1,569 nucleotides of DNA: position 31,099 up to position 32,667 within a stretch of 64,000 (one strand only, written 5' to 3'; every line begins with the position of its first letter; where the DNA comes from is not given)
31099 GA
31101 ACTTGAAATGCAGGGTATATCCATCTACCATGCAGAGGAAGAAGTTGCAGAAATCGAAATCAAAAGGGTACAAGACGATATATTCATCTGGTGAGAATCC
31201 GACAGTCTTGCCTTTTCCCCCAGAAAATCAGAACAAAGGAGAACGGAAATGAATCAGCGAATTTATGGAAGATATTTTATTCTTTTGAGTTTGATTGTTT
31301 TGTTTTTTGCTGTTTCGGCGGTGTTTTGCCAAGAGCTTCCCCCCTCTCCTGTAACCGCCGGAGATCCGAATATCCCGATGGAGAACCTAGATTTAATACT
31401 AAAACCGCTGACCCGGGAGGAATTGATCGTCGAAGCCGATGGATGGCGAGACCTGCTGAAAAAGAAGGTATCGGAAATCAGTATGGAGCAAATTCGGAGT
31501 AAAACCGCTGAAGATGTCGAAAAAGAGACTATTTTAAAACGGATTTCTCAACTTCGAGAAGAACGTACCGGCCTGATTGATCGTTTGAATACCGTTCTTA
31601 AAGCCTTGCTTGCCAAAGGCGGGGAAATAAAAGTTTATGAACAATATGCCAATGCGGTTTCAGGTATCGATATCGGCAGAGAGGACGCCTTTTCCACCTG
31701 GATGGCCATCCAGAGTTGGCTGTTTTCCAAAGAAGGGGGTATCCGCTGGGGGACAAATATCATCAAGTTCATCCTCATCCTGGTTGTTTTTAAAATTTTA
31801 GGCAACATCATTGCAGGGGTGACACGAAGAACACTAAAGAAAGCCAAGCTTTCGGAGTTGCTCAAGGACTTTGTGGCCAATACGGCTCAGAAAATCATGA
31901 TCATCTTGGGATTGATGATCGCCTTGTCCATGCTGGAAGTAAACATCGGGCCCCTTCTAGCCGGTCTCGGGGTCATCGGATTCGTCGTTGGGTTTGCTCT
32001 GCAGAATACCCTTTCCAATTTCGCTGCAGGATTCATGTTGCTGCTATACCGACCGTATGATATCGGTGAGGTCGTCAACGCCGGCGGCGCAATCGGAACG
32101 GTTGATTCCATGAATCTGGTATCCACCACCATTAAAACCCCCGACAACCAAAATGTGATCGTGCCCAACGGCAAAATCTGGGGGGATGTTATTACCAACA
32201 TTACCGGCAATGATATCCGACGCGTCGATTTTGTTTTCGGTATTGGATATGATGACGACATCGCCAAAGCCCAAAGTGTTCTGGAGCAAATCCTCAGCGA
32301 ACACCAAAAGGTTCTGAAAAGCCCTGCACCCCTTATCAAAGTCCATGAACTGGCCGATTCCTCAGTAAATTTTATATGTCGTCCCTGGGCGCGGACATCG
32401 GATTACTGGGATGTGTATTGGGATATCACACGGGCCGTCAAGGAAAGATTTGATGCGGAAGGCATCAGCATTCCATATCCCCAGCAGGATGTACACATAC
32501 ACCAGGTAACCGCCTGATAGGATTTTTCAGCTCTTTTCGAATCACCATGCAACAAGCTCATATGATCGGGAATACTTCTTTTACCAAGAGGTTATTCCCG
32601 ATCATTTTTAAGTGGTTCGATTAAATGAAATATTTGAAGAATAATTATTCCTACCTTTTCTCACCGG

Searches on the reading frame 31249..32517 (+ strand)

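Call 98: search_protein_families(library=pfam, proteins=[window:31249-32517:+], max_evalue=0.00001)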
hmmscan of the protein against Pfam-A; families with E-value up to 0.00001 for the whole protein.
window:31249-32517:+ (422 aa): 3 families
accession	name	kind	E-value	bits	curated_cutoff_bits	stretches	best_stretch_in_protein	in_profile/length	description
PF00924.24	MS_channel_2nd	-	8.5e-20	71.1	20.2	1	253-319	1-67/68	Mechanosensitive ion channel, beta-domain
PF21082.3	MS_channel_3rd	-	3.4e-17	63.1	21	1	326-408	1-88/88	Mechanosensitive ion channel MscS, C-terminal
PF21088.3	MS_channel_1st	-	1.5e-06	28.5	23.1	1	218-252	8-42/42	Mechanosensitive ion channel, transmembrane helices 2/3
